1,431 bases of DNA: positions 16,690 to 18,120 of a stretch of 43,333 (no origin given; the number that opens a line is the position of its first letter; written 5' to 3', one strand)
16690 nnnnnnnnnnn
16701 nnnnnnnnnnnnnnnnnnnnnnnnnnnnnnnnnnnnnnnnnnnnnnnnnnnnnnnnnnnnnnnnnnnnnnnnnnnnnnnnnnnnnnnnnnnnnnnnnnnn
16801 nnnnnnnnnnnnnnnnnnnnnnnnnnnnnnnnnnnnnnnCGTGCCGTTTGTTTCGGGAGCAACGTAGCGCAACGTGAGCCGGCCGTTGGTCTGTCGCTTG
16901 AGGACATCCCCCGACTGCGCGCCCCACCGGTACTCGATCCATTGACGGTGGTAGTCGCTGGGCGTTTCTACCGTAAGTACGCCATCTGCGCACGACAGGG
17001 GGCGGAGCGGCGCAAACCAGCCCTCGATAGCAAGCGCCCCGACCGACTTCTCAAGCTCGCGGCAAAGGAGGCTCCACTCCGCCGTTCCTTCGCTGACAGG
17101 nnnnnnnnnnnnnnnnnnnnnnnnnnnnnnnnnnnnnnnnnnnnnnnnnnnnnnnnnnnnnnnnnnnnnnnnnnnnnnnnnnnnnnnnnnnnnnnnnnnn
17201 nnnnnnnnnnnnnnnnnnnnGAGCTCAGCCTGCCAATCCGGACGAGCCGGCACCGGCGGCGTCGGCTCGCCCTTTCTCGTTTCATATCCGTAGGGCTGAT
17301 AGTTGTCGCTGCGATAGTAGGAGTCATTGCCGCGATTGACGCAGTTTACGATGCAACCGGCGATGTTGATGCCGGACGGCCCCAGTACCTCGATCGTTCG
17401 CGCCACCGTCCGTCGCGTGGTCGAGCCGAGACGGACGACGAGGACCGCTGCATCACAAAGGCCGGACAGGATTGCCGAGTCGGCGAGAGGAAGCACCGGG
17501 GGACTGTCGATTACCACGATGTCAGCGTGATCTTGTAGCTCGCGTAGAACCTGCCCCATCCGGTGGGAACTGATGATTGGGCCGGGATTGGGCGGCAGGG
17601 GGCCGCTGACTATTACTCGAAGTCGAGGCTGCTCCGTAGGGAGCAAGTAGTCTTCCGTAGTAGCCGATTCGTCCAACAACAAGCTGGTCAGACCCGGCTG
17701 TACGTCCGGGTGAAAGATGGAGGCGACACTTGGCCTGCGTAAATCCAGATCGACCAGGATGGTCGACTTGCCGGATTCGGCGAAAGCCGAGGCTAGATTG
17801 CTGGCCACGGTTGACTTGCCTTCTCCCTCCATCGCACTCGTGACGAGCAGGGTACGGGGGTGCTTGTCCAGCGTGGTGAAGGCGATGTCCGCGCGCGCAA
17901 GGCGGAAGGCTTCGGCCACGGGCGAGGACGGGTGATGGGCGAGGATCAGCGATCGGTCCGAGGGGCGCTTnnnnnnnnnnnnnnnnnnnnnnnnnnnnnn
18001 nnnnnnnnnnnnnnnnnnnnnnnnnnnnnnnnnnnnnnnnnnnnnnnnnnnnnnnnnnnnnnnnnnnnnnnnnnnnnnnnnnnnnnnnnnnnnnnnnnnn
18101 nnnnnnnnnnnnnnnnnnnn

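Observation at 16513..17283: BY-kinase with a long C-terminal extension containing a DnaA-domain-I-like module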

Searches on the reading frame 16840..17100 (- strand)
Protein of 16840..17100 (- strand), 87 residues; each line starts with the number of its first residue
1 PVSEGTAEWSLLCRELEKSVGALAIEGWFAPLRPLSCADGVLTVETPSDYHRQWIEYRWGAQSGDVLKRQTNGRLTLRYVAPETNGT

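Call 3: search_protein_families(library=pfam, proteins=[window:16840-17100:-], max_evalue=10)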
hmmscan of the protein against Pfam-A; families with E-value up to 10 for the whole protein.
window:16840-17100:- (87 aa): 1 family
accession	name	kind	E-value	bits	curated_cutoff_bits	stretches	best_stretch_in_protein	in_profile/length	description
PF11638.13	DnaA_N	-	5.2e-09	36.1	24.6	1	8-61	3-57/65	DnaA N-terminal domain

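Call 30: find_homologous_proteins(query=A1, max_evalue=0.001)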
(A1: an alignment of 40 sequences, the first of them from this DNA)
Query A1 (40 sequences) (83 aa, profile of the alignment): 316 proteins with E <= 0.001 among 575 candidates; the best 120 are listed.
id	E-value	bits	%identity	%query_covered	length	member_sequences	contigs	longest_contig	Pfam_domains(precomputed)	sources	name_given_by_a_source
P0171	1.3e-24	103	23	94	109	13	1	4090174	PF11638.14,PF11490.14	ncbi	ncbi:DnaA N-terminal domain-containing protein, partial [Bacillus velezensis]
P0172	9.4e-24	101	22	94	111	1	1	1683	PF11638.14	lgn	-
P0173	2.9e-23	99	21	92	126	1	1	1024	PF11638.14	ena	-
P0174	2.2e-22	96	20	92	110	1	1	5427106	PF11638.14,PF11490.14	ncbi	ncbi:DnaA N-terminal domain-containing protein, partial [Fredinandcohnia sp. FSL W7-1320]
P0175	3.5e-22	96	17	92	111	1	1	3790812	PF11638.14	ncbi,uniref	ncbi:DnaA N-terminal domain-containing protein, partial [Aeribacillus sp. FSL M8-0254]|uniref:DnaA N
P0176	5.4e-22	95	21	92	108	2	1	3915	PF11638.14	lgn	-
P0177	8.5e-22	94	23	93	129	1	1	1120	PF11638.14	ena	-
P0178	5.4e-21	92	25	95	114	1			PF11638.14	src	-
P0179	6.0e-21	92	26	94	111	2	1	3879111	PF11638.14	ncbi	ncbi:DnaA N-terminal domain-containing protein, partial [Alkalihalobacillus sp. FSL R5-0424]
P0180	1.5e-20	90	19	94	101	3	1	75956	PF11638.14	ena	-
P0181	1.8e-20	90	24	61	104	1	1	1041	PF11638.14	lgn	-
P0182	2.8e-20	90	25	83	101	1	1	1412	PF11638.14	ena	-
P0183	3.1e-20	89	22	83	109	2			PF11638.14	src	-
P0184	4.0e-20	89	23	83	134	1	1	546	PF11638.14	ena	-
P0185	5.7e-20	89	30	86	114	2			PF11638.14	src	-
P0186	7.0e-20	88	22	83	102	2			PF11638.14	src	-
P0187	7.1e-20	88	22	83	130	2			PF11638.14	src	-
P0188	8.7e-20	88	25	81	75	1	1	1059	PF11638.14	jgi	jgi:chromosomal replication initiator protein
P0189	9.2e-20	88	23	95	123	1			PF11638.14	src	-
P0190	1.2e-19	87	27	71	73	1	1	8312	PF11638.14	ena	-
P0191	1.6e-19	87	23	86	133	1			PF11638.14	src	-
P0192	1.7e-19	87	23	83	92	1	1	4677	PF11638.14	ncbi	ncbi:hypothetical protein BH20GEM3_BH20GEM3_04250 [soil metagenome]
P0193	2.7e-19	86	25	63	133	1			PF11638.14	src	-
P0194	3.4e-19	86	27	90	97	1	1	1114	PF11638.14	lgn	-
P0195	5.5e-19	85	23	63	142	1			PF11638.14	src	-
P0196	7.2e-19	85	23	94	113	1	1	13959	PF11638.14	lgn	-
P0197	7.4e-19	85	29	58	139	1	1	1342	PF11638.14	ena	-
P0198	8.8e-19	85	-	-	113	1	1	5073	PF11638.14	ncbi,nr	ncbi:MAG TPA: DnaA N-terminal domain-containing protein, partial [Longimicrobiaceae bacterium]|nr:Dn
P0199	1.7e-18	84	27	63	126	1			PF11638.14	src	-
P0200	3.7e-18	83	29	75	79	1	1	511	PF11638.14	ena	-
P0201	4.2e-18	83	28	92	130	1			PF11638.14,PF11490.14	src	-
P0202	4.4e-18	83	22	83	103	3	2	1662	PF11638.14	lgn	-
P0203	4.9e-18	82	29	73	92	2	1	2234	PF11638.14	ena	-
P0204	5.9e-18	82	28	57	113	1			PF11638.14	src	-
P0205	1.3e-17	81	22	71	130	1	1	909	PF11638.14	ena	-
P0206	2.8e-17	80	22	71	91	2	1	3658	PF11638.14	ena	-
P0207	5.1e-17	79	23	75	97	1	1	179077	PF11638.14,PF11490.14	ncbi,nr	ncbi:DnaA N-terminal domain-containing protein [Bacillus licheniformis]|nr:DnaA N-terminal domain-co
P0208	6.5e-17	79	25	86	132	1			PF11638.14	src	-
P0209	9.1e-17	78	25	63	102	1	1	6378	PF11638.14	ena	-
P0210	1.3e-16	78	24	70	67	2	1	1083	PF11638.14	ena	-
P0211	1.5e-16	78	33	63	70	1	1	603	PF11638.14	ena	-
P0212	2.4e-16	77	31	63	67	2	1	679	PF11638.14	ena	-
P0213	2.4e-16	77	33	63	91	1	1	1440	PF11638.14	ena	-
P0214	3.7e-16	76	31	63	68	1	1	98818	PF11638.14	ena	-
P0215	3.7e-16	76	-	-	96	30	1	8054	PF11638.14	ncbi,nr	ncbi:chromosomal replication initiator protein DnaA, partial [Escherichia coli]|nr:chromosomal repli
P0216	4.3e-16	76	-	-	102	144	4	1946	PF11638.14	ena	-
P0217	4.7e-16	76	-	-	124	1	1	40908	PF11638.14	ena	-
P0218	6.1e-16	76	-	-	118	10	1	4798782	PF11638.14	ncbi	-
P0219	7.0e-16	75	-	-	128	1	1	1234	PF11638.14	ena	-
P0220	7.2e-16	75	-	-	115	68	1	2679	PF11638.14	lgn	-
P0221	7.5e-16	75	-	-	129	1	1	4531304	PF11638.14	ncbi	-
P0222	7.7e-16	75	-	-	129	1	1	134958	PF11638.14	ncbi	-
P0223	7.7e-16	75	28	95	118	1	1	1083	PF11638.14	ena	-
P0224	7.8e-16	75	-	-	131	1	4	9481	PF11638.14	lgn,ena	-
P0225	7.8e-16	75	-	-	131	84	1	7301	PF11638.14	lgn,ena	-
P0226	8.1e-16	75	-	-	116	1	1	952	PF11638.14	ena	-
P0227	8.2e-16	75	-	-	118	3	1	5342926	PF11638.14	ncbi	-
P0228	8.2e-16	75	-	-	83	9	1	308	PF11638.14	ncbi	ncbi:chromosomal replication initiator protein DnaA, partial [Staphylococcus warneri]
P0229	8.3e-16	75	-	-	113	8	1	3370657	PF11638.14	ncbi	ncbi:DnaA N-terminal domain-containing protein, partial [Vibrio scophthalmi]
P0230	8.4e-16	75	-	-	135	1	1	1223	PF11638.14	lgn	-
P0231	8.6e-16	75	-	-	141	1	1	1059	PF11638.14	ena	-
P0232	8.7e-16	75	-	-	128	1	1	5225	PF11638.14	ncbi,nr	ncbi:MAG: DnaA N-terminal domain-containing protein, partial [Pantoea sp.]|nr:DnaA N-terminal domain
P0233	8.8e-16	75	-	-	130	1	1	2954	PF11638.14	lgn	-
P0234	9.2e-16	75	-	-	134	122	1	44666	PF11638.14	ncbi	-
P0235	1.0e-15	75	-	-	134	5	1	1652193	PF11638.14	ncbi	-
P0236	1.1e-15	75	-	-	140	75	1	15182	PF11638.14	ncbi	ncbi:chromosomal replication initiator protein DnaA, partial [Klebsiella pneumoniae]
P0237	1.2e-15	75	-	-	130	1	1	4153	PF11638.14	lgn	-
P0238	1.2e-15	75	-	-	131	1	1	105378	PF11638.14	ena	-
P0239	1.2e-15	75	-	-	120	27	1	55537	PF11638.14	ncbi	ncbi:DnaA N-terminal domain-containing protein, partial [Salmonella enterica]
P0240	1.3e-15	75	-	-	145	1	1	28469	PF11638.14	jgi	jgi:chromosomal replication initiator protein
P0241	1.3e-15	75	-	-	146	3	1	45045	PF11638.14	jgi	jgi:chromosomal replication initiator protein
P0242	1.7e-15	74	23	86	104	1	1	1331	PF11638.14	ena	-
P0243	1.8e-15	74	-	-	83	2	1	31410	PF11638.14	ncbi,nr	ncbi:chromosomal replication initiator protein DnaA, partial [Vibrio fluvialis]|nr:chromosomal repli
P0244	2.0e-15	74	23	63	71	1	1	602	PF11638.14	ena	-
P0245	2.6e-15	74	-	-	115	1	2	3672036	PF11638.14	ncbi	ncbi:DnaA N-terminal domain-containing protein, partial [Edwardsiella tarda]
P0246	2.6e-15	74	-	-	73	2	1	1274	PF11638.14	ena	-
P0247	2.7e-15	74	-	-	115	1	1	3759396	PF11638.14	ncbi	ncbi:DnaA N-terminal domain-containing protein, partial [Edwardsiella hoshinae]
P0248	3.3e-15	73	-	-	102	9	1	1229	PF11638.14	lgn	-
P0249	3.6e-15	73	-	-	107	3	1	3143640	PF11638.14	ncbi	ncbi:chromosomal replication initiator protein DnaA, partial [Vibrio sp. TBRI6]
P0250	4.0e-15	73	-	-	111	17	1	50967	PF11638.14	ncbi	ncbi:DnaA N-terminal domain-containing protein, partial [Serratia marcescens]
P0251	4.2e-15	73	-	-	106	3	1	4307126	PF11638.14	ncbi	ncbi:DnaA N-terminal domain-containing protein, partial [Cronobacter universalis]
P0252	4.6e-15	73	-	-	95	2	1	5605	PF11638.14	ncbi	ncbi:chromosomal replication initiator protein DnaA, partial [Photobacterium aphoticum]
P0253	5.0e-15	73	-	-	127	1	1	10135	PF11638.14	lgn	-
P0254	5.0e-15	73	24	83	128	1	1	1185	PF11638.14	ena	-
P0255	5.1e-15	73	23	73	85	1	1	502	PF11638.14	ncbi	ncbi:unnamed protein product, partial [Phaeothamnion confervicola]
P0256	5.2e-15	73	-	-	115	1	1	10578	PF11638.14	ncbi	-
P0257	5.6e-15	73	-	-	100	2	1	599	PF11638.14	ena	-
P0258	6.0e-15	72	-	-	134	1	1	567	PF11638.14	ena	-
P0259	6.3e-15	72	23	63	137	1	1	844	PF11638.14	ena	-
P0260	7.3e-15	72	-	-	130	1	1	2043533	PF11638.14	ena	-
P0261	7.6e-15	72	-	-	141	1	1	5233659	PF11638.14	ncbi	-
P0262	8.1e-15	72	-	-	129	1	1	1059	PF11638.14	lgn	-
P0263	8.2e-15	72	27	63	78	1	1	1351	PF11638.14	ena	-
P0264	9.2e-15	72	-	-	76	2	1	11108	PF11638.14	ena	-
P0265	1.0e-14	72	-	-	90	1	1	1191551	PF11638.14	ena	-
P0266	1.1e-14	72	-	-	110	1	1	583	PF11638.14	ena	-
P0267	1.5e-14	71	20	77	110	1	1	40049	PF11638.14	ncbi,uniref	ncbi:DnaA N-terminal domain-containing protein, partial [Candidatus Photodesmus katoptron]|uniref:Dn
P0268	1.5e-14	71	-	-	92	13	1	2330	PF11638.14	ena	-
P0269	2.2e-14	71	28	47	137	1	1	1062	PF11638.14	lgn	-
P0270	2.3e-14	71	-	-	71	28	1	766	PF11638.14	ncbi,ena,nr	ncbi:TPA: chromosomal replication initiator protein DnaA, partial [Klebsiella pneumoniae]|nr:chromos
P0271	2.3e-14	71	-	-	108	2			PF11638.14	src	-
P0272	2.4e-14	71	-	-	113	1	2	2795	PF11638.14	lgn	-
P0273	2.4e-14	71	-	-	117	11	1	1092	PF11638.14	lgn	-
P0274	2.6e-14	70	-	-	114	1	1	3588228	PF11638.14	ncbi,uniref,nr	ncbi:Chromosomal replication initiator protein DnaA [Tatumella ptyseos]|uniref:Chromosomal replicati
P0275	3.3e-14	70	-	-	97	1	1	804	PF11638.14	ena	-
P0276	3.3e-14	70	22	87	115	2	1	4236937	PF11638.14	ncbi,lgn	ncbi:DnaA N-terminal domain-containing protein [Schinkia sp. CFF1]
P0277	4.0e-14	70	25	58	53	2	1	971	PF11638.14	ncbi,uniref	ncbi:chromosomal replication initiator protein DnaA, partial [Bacillus inaquosorum]|uniref:DnaA N-te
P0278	4.3e-14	70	-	-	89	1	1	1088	PF11638.14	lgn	-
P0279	4.5e-14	70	28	48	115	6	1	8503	PF11638.14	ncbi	-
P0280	4.5e-14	70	-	-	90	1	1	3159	PF11638.14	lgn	-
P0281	4.8e-14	70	26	45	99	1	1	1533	PF11638.14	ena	-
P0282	5.0e-14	70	-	-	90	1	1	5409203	PF11638.14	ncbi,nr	ncbi:chromosomal replication initiator protein DnaA [Raoultella ornithinolytica]|nr:chromosomal repl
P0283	6.3e-14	69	-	-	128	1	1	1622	PF11638.14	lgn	-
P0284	6.6e-14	69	-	-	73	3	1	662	PF11638.14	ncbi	ncbi:DnaA N-terminal domain-containing protein, partial [Klebsiella variicola subsp. variicola]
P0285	7.7e-14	69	27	34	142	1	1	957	PF11638.14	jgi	-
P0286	8.3e-14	69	24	71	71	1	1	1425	PF11638.14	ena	-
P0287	1.2e-13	68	24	87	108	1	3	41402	PF11638.14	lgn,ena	-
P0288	1.3e-13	68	-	-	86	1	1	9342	PF11638.14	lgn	-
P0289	1.3e-13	68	-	-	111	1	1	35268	PF11638.14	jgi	jgi:chromosomal replication initiator protein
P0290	1.4e-13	68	20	71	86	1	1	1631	PF11638.14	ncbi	-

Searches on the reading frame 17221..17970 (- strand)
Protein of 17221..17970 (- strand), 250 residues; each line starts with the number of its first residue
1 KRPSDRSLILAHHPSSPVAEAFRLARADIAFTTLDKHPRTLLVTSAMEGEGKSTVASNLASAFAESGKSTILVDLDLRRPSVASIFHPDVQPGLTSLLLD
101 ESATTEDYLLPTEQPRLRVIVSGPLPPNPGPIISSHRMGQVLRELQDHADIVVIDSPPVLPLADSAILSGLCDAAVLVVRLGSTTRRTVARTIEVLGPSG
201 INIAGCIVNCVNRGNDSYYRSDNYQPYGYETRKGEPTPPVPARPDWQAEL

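Call 47: search_solved_structures(query=window:17221-17970:-, max_evalue=0.00001, show_alignments=2)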
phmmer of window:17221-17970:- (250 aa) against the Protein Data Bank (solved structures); distinct sequences matched with E-value up to 0.00001: 17.
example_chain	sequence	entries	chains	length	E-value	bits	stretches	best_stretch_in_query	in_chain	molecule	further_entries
4jmp_A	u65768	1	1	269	5.1e-37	131.2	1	2-219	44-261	C-terminal fragment of CapA, Protein tyrosine kinase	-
3bfv_A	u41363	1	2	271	5.3e-37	131.1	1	2-219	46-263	Membrane protein CapA1, Protein tyrosine kinase,Protein tyrosine kinase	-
2ved_A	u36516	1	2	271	3.7e-36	128.4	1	2-219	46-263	MEMBRANE PROTEIN CAPA1, PROTEIN TYROSINE KINASE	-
4jlv_A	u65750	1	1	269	8e-33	117.4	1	6-219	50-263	C-terminal fragment of Membrane protein CapA1, Putative uncharacterized protein capB1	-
3cio_A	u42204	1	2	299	1.1e-31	113.7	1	9-231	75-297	Tyrosine-protein kinase etk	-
6z0p_A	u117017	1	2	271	1.8e-31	113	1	6-212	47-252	BceF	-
6u1q_A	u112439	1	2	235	2.6e-28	102.7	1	32-234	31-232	VpsO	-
7nhr_A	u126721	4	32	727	9.7e-28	100.8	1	4-231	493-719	Putative transmembrane protein Wzc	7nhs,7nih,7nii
9exo_H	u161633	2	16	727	1e-27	100.7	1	4-231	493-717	Putative transmembrane protein Wzc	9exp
9exq_D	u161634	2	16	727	2.4e-27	99.5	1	4-228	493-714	Putative transmembrane protein Wzc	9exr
9i2q_D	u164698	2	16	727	8.6e-27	97.7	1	4-228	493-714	Putative transmembrane protein Wzc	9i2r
7ni2_A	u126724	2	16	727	1.1e-26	97.3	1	4-226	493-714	Tyrosine-protein kinase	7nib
3la6_A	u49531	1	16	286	1.1e-24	90.8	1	5-230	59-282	Tyrosine-protein kinase wzc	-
9r62_I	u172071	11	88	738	7.3e-24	88.1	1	5-230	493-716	Tyrosine-protein kinase wzc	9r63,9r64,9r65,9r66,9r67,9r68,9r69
9xgv_A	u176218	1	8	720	9e-24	87.8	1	5-230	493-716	Tyrosine-protein kinase wzc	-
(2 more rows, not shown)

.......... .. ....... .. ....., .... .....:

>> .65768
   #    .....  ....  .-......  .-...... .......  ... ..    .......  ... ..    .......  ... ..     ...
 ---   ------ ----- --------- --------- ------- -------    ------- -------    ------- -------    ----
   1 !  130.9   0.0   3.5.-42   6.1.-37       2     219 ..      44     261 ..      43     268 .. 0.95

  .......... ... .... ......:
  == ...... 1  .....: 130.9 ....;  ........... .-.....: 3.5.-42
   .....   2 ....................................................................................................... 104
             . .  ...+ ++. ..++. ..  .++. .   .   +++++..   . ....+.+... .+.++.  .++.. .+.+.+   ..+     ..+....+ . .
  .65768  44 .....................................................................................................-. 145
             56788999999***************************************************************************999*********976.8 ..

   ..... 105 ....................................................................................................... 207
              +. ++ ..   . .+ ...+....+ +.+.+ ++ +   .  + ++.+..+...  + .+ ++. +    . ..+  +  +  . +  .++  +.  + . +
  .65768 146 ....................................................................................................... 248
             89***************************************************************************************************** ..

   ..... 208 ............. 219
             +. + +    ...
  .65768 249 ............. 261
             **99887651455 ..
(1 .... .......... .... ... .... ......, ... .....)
